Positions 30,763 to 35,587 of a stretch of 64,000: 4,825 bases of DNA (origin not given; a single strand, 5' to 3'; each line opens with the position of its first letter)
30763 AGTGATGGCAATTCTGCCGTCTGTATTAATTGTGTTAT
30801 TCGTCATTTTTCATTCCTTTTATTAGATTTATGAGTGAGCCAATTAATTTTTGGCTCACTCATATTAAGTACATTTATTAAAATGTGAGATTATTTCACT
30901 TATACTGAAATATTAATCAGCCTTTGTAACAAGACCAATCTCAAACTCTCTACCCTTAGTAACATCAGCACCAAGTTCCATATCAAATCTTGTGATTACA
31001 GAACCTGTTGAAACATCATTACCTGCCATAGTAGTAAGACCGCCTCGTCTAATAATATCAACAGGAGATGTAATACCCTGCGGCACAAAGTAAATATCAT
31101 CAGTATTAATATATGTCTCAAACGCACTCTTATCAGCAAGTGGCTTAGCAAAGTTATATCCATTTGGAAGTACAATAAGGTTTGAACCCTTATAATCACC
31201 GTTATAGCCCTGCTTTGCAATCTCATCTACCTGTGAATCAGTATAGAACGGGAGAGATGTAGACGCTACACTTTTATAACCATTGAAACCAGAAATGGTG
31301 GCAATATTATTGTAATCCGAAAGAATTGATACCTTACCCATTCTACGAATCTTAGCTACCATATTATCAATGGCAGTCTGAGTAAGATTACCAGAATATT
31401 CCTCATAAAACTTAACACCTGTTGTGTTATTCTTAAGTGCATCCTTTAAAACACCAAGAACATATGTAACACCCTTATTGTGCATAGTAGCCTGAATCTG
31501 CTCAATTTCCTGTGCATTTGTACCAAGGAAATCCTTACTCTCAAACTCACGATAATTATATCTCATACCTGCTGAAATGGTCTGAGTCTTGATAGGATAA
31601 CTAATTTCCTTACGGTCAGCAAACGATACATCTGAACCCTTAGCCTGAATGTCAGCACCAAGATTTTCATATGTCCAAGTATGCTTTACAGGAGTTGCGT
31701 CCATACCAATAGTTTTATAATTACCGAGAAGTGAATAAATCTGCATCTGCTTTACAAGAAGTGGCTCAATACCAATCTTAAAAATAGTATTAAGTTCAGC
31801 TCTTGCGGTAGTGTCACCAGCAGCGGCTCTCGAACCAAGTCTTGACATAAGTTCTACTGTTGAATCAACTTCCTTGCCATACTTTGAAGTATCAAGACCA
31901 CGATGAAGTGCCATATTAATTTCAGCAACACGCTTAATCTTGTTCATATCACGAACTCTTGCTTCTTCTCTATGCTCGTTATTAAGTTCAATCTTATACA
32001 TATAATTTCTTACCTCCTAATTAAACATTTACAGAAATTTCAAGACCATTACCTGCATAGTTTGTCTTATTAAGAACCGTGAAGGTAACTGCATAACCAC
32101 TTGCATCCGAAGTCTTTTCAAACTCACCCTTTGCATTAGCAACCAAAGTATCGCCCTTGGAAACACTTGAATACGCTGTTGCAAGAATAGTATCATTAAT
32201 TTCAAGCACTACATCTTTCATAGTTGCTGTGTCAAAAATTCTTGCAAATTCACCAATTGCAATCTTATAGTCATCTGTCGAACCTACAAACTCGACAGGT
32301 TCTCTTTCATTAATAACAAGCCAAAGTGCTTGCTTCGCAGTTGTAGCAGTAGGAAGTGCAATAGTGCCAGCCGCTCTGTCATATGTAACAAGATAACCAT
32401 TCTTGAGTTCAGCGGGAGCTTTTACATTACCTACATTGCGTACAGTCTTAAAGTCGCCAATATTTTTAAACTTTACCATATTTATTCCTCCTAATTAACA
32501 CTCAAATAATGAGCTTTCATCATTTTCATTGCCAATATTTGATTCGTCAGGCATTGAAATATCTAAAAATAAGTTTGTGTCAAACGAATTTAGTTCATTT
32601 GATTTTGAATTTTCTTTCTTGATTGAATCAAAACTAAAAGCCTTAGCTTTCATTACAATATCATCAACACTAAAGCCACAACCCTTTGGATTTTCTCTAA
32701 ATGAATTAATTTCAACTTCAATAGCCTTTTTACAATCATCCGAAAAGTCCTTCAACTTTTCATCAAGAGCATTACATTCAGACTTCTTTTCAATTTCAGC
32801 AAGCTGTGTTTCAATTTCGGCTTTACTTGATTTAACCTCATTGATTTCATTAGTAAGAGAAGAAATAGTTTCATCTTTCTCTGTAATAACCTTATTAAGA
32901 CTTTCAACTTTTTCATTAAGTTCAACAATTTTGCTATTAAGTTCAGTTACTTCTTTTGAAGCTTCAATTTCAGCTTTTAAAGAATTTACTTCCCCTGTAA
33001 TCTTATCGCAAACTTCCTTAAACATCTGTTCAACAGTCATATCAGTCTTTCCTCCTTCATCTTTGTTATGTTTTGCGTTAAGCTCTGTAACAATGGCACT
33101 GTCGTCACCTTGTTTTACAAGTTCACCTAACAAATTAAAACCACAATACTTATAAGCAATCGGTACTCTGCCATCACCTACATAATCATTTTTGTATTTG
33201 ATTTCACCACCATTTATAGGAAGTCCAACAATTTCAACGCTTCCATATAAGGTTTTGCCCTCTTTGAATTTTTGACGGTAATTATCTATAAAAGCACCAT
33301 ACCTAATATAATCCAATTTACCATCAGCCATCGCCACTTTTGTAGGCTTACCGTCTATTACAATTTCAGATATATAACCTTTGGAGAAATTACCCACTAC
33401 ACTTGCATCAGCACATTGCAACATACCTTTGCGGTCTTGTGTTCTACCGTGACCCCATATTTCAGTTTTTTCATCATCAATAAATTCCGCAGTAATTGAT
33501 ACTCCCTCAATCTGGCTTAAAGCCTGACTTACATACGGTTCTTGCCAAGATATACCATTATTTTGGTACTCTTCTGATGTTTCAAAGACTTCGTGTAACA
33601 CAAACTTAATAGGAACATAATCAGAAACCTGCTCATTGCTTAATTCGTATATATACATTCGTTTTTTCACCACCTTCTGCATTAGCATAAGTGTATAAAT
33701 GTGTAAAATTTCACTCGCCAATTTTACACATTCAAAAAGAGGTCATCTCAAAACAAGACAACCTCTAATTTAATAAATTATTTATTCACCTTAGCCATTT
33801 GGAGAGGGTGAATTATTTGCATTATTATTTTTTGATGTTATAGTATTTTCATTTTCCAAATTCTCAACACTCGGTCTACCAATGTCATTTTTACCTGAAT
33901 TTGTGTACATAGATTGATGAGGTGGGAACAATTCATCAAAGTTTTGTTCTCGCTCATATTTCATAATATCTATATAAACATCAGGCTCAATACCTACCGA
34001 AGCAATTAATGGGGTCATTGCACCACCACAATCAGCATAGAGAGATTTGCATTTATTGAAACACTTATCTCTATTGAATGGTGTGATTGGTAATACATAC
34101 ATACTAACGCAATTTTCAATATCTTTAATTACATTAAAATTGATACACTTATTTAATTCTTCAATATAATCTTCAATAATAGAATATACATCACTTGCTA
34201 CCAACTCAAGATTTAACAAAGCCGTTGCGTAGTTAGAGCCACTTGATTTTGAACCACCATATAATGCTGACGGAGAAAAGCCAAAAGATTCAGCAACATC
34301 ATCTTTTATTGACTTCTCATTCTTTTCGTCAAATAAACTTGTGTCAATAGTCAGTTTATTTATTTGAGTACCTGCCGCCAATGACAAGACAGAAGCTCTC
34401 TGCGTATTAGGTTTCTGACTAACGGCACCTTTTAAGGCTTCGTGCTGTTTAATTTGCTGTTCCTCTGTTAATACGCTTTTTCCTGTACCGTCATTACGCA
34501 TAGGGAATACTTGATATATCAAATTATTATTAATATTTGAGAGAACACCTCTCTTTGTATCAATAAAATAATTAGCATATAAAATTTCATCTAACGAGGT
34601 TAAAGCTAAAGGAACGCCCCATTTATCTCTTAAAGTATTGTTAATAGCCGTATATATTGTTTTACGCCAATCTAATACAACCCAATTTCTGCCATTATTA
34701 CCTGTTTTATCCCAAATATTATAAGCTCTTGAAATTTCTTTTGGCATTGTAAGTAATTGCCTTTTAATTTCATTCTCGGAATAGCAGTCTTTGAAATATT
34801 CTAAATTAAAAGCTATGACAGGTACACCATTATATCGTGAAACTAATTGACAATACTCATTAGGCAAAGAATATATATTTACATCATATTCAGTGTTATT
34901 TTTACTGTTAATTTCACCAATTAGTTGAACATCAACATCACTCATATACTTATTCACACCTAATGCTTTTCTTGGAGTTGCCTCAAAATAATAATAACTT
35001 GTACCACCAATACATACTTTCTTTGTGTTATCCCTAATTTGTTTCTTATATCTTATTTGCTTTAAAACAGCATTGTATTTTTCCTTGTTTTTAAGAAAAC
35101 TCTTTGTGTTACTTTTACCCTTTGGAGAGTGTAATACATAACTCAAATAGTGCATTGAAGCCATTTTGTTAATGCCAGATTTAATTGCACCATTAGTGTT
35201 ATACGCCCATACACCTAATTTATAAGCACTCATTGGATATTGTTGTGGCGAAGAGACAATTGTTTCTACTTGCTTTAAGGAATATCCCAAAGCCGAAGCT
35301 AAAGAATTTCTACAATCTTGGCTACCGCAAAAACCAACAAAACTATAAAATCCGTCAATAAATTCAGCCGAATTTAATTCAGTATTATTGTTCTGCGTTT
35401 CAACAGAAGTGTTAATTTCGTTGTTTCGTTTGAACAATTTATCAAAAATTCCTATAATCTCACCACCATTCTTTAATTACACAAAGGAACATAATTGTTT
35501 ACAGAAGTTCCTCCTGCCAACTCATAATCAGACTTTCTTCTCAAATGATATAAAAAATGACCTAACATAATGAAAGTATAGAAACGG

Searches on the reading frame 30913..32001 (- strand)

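Call 60: search_protein_families(library=phrogs, proteins=[window:30913-32001:-], max_evalue=0.001)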
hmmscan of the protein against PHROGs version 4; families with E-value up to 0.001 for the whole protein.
window:30913-32001:- (362 aa): 2 families
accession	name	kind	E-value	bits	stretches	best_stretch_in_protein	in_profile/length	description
phrog_4088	-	unknown function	1.3e-07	32.2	1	167-326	155-297/332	-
phrog_16565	-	unknown function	3.8e-07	30.7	1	180-279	155-243/312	-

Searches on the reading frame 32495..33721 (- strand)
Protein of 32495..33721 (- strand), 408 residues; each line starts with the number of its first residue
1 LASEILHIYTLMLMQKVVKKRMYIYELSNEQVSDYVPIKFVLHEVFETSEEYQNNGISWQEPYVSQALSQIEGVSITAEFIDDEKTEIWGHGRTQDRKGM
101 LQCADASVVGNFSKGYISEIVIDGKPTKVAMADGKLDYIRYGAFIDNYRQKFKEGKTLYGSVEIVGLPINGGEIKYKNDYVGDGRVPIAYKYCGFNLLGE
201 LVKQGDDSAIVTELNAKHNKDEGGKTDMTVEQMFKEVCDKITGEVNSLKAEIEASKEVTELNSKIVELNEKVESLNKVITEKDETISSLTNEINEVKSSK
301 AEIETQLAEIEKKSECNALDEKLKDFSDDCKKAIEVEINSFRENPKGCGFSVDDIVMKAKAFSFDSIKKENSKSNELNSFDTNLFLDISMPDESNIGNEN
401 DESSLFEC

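Call 60: search_protein_families(library=phrogs, proteins=[window:32495-33721:-], max_evalue=0.001)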
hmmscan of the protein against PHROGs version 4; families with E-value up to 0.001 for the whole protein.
window:32495-33721:- (408 aa): 4 families
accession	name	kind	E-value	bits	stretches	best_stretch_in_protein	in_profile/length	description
phrog_1244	-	unknown function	3.9e-05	24.1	1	241-312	18-90/157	-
phrog_77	-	DNA, RNA and nucleotide metabolism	0.00024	20.7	1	217-344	474-604/967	SbcC-like subunit of palindrome specific endonuclease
phrog_4619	-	unknown function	0.00067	19.7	0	217-315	72-170/556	-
phrog_1535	-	tail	0.00083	18.6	1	246-381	64-196/1152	tail length tape measure protein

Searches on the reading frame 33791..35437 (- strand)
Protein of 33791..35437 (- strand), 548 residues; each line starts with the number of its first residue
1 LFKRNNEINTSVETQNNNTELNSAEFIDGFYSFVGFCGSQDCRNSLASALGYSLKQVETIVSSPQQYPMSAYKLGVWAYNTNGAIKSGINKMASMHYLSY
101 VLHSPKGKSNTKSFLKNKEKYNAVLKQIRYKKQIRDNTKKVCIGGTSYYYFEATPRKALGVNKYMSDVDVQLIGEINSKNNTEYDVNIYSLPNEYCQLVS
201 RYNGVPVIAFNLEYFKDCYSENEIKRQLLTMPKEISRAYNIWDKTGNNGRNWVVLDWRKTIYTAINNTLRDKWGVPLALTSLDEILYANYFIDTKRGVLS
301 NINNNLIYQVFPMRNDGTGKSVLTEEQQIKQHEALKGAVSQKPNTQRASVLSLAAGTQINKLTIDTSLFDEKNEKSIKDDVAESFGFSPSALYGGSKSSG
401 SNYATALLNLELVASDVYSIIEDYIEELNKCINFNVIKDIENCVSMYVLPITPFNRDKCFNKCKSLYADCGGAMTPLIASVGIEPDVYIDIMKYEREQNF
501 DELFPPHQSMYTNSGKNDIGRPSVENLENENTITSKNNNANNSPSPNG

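Call 60: search_protein_families(library=phrogs, proteins=[window:33791-35437:-], max_evalue=0.001)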
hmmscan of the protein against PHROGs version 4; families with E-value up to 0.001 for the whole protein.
window:33791-35437:- (548 aa): 1 family
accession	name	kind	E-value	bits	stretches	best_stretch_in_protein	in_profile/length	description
phrog_2739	-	head and packaging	4.7e-52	178.3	1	45-542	41-498/501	portal protein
